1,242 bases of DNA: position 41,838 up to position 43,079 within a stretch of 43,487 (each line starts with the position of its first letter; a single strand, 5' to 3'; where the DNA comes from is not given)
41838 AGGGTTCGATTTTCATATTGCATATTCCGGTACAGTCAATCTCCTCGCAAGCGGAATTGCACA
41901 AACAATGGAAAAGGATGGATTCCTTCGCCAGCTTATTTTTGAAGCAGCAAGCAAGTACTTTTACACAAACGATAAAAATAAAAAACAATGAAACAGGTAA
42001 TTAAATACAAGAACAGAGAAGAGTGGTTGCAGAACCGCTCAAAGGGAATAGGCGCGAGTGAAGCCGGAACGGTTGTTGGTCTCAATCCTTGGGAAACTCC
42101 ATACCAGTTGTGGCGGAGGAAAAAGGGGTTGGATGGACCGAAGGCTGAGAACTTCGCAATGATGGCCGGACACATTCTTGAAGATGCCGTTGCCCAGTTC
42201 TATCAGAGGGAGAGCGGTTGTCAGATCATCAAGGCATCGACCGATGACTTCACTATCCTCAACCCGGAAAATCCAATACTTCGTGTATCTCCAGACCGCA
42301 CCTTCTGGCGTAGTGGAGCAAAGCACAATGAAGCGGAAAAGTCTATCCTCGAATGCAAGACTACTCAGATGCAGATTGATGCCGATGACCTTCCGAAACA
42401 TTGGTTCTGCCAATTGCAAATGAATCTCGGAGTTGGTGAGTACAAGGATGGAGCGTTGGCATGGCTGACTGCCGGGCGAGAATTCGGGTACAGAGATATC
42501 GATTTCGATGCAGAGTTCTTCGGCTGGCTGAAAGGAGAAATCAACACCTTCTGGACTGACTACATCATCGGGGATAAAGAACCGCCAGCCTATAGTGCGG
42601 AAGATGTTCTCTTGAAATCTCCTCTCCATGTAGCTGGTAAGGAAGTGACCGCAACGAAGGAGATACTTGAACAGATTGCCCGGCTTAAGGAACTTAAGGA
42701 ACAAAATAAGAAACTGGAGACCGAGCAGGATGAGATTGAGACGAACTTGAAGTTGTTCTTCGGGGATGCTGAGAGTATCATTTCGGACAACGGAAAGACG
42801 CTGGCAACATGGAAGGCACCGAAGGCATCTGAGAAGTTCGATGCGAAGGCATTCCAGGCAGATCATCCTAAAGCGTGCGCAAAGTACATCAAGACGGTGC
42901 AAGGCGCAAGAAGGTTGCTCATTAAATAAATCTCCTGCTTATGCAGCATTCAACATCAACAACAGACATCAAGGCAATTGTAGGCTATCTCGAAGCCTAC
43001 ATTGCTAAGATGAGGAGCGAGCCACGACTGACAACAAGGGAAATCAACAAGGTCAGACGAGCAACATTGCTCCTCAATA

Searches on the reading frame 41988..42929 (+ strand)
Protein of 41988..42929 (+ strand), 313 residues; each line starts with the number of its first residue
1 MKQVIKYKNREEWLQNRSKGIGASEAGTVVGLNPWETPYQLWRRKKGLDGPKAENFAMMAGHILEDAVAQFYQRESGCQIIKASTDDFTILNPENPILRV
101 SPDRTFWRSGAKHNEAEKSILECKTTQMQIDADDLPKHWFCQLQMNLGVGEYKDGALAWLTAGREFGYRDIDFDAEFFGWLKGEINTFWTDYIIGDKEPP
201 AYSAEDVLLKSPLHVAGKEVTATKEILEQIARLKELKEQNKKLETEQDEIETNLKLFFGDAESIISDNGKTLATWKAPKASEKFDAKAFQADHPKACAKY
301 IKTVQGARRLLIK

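Call 31: search_protein_families(library=pfam, proteins=[window:41988-42929:+], max_evalue=0.01)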
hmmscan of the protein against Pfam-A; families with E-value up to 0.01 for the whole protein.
window:41988-42929:+ (313 aa): 2 families
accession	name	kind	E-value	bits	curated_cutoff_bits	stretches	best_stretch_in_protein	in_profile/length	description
PF09588.16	YqaJ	-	6.5e-22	78.8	22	1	12-152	1-149/150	YqaJ-like viral recombinase domain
PF01920.25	Prefoldin_2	-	0.00083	19.7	27.6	1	199-259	46-104/106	Prefoldin subunit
